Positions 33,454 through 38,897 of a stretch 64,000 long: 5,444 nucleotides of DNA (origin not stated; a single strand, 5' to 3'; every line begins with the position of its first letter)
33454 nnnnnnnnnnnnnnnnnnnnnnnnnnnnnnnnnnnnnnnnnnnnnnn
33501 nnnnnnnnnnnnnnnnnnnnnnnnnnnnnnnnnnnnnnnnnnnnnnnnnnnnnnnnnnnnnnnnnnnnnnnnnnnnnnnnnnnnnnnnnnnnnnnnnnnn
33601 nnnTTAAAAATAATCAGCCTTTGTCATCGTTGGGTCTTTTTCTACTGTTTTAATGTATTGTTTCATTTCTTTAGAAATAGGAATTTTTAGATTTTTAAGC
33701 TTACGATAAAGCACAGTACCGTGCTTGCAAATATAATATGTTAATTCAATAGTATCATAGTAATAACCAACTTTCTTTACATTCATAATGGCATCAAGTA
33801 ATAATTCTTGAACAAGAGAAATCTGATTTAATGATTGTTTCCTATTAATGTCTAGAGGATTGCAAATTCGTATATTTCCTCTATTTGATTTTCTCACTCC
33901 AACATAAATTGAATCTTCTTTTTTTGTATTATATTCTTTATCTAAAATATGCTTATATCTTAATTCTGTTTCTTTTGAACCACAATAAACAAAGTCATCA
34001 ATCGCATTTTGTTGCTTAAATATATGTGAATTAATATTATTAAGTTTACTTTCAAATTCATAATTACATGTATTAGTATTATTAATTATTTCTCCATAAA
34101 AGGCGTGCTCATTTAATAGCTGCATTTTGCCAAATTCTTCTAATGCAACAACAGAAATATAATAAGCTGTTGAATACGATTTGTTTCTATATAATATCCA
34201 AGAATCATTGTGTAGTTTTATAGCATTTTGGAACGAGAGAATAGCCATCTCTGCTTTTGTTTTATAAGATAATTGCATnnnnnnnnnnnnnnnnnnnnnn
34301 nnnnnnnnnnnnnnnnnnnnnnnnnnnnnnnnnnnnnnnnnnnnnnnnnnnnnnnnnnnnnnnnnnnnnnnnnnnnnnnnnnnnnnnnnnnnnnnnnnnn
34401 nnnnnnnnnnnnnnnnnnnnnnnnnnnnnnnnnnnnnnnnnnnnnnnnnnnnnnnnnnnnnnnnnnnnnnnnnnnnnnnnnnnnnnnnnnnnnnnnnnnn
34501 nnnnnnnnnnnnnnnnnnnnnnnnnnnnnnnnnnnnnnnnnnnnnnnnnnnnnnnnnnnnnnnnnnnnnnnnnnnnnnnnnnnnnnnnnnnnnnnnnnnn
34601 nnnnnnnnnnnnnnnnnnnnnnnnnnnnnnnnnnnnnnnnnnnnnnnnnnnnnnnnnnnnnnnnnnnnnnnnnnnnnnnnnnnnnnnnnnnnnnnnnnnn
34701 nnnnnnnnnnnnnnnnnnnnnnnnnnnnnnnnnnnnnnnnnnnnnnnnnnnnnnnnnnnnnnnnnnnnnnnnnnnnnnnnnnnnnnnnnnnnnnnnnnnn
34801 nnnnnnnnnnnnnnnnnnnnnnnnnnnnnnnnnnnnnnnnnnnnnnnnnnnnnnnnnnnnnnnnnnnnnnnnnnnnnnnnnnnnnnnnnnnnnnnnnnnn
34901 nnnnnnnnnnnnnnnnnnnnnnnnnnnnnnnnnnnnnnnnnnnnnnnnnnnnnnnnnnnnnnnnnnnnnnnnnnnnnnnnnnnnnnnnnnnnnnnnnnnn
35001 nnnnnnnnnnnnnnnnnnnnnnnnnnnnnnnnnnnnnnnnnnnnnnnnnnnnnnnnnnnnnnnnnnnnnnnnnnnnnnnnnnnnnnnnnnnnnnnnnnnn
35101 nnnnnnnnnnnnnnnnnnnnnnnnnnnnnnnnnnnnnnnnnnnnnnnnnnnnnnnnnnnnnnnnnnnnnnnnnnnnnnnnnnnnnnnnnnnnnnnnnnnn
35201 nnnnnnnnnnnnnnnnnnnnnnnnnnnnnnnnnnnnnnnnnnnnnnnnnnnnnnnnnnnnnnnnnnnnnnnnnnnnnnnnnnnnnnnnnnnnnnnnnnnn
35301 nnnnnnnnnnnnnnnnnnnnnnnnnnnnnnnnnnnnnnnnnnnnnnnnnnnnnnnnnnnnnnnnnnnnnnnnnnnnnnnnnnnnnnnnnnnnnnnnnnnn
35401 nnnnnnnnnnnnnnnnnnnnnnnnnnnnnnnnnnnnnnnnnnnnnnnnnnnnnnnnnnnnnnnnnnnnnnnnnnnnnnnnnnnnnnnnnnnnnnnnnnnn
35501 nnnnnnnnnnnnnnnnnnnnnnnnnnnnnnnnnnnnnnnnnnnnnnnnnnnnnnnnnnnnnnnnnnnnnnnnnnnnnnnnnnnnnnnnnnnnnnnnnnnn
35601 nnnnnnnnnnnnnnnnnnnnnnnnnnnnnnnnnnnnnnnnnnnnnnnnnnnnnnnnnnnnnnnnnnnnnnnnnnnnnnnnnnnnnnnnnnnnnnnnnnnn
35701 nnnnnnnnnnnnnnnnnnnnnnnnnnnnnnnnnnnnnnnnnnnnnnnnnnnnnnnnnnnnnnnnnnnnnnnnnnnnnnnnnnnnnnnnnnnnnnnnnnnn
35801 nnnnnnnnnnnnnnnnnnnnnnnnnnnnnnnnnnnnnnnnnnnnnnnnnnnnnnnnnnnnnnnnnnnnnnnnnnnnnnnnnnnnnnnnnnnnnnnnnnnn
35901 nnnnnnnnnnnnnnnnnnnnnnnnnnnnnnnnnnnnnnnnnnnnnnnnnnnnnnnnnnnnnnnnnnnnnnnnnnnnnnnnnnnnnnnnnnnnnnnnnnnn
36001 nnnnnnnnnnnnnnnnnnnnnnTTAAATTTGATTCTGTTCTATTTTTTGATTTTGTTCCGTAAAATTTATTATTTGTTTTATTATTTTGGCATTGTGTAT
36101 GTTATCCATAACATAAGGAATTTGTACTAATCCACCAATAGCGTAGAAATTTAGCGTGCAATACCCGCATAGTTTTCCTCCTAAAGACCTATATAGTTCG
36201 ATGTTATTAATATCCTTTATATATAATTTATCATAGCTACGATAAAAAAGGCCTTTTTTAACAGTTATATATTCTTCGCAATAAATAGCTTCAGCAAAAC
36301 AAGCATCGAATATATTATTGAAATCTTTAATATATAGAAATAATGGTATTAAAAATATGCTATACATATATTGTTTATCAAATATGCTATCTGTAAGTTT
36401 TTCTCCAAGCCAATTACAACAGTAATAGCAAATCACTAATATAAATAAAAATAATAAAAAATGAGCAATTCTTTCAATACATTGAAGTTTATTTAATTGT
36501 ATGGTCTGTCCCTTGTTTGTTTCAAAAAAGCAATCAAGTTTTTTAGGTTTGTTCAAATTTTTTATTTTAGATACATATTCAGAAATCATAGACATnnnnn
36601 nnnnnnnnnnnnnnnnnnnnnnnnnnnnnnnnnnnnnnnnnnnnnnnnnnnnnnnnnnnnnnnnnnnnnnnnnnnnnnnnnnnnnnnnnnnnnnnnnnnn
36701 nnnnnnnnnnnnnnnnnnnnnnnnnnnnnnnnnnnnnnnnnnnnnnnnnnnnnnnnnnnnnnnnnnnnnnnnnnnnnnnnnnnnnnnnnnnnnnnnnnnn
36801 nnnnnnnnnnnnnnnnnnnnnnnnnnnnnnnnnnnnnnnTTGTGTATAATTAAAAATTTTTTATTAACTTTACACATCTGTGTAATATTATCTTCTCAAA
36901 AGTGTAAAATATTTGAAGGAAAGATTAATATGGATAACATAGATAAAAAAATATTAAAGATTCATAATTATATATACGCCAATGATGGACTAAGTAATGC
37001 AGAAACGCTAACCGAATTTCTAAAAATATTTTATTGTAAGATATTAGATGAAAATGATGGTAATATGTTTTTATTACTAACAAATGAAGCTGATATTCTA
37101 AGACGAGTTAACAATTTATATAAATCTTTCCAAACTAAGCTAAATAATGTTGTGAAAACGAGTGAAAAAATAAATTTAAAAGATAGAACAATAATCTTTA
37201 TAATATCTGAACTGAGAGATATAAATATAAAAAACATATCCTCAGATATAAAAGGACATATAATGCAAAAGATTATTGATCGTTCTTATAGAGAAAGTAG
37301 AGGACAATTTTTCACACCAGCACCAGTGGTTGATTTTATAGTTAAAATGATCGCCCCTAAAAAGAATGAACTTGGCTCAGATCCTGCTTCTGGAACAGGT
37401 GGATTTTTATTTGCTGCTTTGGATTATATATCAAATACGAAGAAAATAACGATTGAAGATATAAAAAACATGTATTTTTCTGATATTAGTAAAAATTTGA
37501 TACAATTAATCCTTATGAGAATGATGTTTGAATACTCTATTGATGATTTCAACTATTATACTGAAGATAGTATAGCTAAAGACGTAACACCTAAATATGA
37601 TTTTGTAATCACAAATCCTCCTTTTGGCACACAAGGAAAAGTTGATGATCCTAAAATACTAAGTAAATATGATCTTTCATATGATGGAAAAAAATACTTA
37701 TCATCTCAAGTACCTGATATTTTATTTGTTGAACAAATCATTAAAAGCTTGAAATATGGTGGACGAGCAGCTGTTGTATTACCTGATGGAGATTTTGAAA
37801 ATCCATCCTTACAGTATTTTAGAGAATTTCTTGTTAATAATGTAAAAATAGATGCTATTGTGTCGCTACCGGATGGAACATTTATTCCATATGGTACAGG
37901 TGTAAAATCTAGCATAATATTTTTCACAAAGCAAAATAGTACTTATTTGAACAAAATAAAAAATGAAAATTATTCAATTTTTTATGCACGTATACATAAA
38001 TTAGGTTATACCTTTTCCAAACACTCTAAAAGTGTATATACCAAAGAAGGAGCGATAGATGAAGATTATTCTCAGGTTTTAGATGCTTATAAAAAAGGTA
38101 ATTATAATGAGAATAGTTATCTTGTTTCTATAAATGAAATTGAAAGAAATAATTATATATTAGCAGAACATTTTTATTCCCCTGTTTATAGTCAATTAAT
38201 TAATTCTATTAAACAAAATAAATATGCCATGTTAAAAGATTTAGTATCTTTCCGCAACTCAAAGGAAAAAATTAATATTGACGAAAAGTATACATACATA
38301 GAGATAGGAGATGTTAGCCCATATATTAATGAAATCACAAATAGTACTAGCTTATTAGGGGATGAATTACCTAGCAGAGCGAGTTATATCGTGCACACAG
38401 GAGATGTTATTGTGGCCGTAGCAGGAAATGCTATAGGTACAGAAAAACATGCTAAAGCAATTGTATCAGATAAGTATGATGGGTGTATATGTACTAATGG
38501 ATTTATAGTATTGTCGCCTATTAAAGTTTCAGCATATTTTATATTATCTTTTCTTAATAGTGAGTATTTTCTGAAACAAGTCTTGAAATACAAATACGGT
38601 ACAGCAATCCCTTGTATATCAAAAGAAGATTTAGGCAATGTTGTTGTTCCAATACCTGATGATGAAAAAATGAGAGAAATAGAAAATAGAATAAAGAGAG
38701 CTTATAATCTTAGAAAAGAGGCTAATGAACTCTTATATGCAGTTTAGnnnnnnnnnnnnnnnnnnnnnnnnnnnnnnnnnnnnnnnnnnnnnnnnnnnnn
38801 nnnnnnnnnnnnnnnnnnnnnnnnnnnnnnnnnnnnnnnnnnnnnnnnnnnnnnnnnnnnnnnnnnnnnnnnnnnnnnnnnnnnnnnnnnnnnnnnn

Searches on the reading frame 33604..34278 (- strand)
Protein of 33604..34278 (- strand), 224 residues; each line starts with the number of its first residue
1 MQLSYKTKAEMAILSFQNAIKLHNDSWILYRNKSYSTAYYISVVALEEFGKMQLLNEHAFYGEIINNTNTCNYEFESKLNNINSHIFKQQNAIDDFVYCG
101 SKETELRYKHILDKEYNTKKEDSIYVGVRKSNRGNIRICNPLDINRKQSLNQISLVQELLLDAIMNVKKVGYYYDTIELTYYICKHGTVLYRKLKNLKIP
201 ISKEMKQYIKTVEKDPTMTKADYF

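Call 59: search_protein_families(library=pfam, proteins=[window:33604-34278:-], max_evalue=0.01)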
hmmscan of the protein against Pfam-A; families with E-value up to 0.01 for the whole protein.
window:33604-34278:- (224 aa): 1 family
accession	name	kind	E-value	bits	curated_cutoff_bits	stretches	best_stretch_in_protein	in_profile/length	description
PF18728.6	HEPN_AbiV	-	5.4e-16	59.6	27.1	1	11-159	5-153/155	AbiV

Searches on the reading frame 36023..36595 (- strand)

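Call 59: search_protein_families(library=pfam, proteins=[window:36023-36595:-], max_evalue=0.01)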
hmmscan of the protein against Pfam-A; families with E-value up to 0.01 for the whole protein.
window:36023-36595:- (190 aa): 1 family
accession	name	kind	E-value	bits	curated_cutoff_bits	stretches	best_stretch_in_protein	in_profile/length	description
PF03703.20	bPH_2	-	0.00012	22.7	22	1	108-166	11-68/78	Bacterial PH domain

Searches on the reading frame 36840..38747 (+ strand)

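Call 4: search_protein_families(library=pfam, proteins=[window:36840-38747:+], max_evalue=1)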
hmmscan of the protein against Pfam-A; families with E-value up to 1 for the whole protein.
window:36840-38747:+ (635 aa): 5 families
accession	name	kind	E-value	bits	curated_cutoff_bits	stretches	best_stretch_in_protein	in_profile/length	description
PF02384.22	N6_Mtase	-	3.7e-37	128.8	20.4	1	141-444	13-300/311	N-6 DNA Methylase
PF07669.17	Eco57I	-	6.1e-09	36.6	25.3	1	207-343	33-165/171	Eco57I restriction-modification methylase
PF01420.25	Methylase_S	-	1.6e-07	32.1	22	1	465-623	9-154/168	Type I restriction modification DNA specificity domain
PF05175.20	MTS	-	0.015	15.4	23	1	235-269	81-115/170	Methyltransferase small domain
PF01170.24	UPF0020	-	0.3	11.2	22.3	0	181-264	34-133/197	RMKL-like, methyltransferase domain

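Call 5: search_protein_families(library=padloc, proteins=[window:36840-38747:+], max_evalue=1)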
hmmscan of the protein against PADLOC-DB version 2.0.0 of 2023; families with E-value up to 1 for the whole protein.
window:36840-38747:+ (635 aa): 89 families (the best 25 are shown)
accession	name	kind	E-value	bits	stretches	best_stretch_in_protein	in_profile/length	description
PDLC03318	MTase_II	-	2.4e-55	186.2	2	37-204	206-391/723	Type II methyltransferase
PDLC03021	MTase_I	-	1e-52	177.6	1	91-453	98-458/491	Type I methyltransferase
PDLC03026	MTase_I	-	3.2e-43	146.6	1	95-368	80-359/487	Type I methyltransferase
PDLC03218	MTase_II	-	1e-41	141.2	1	34-398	125-512/532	Type II methyltransferase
PDLC03034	MTase_I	-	1.4e-41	140.5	2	252-402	473-622/672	Type I methyltransferase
PDLC04134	mad2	-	1.1e-38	131.4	1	32-418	139-485/492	mads_2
PDLC03018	MTase_I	-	4.7e-38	129.1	2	31-212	167-364/749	Type I methyltransferase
PDLC03030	MTase_I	-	5.6e-35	118.9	2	253-376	454-593/670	Type I methyltransferase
PDLC03025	MTase_I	-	3.2e-34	116.5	1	139-433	145-433/569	Type I methyltransferase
PDLC03311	MTase_II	-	2.2e-30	103.8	2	153-387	15-231/464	Type II methyltransferase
PDLC03357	MTase_II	-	2.3e-28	97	1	39-391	9-358/620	Type II methyltransferase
PDLC03036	MTase_I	-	3.1e-20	70.1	1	152-368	212-435/635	Type I methyltransferase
PDLC03031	MTase_I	-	1.5e-19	67.7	1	149-441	179-478/834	Type I methyltransferase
PDLC03285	MTase_II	-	1.2e-17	62.2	1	149-373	9-226/413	Type II methyltransferase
PDLC03035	MTase_I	-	7.4e-17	59.1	1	77-367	92-390/653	Type I methyltransferase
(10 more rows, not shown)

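Call 6: search_protein_families(library=ncbifam, proteins=[window:36840-38747:+], max_evalue=1)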
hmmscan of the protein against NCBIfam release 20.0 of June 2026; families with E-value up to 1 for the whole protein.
window:36840-38747:+ (635 aa): 7 families
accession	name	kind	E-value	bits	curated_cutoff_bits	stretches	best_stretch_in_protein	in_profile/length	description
NF047738.1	antiphage_MADS2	equivalog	4e-65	220.3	720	2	34-202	177-358/654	methylation-associated defense system DNA methyltransferase MAD2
NF047740.1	antiphage_MADS5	equivalog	3e-20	72.5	400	1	417-631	231-448/461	methylation-associated defense system restriction endonuclease subunit S MAD5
NF033452.1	BREX_1_MTaseX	exception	3.2e-06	25.3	500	1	246-369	501-619/1210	BREX-1 system adenine-specific DNA-methyltransferase PglX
TIGR00537.1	hemK_rel_arch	hypoth_equivalog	0.0095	15.7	87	1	242-314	72-140/179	HemK2/MTQ2 family protein methyltransferase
NF047516.1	LA_3659_fam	equivalog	0.036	13.6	36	1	362-417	150-205/221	LA_3659 family protein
NF047514.1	SpiroCoCo_N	equivalog_domain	0.036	13.6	75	1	362-417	150-205/221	SpiroCoCo family coiled-coil protein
NF033455.1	BREX_6_MTaseX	exception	0.043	11.3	900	0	252-364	554-660/1319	BREX-6 system adenine-specific DNA-methyltransferase PglX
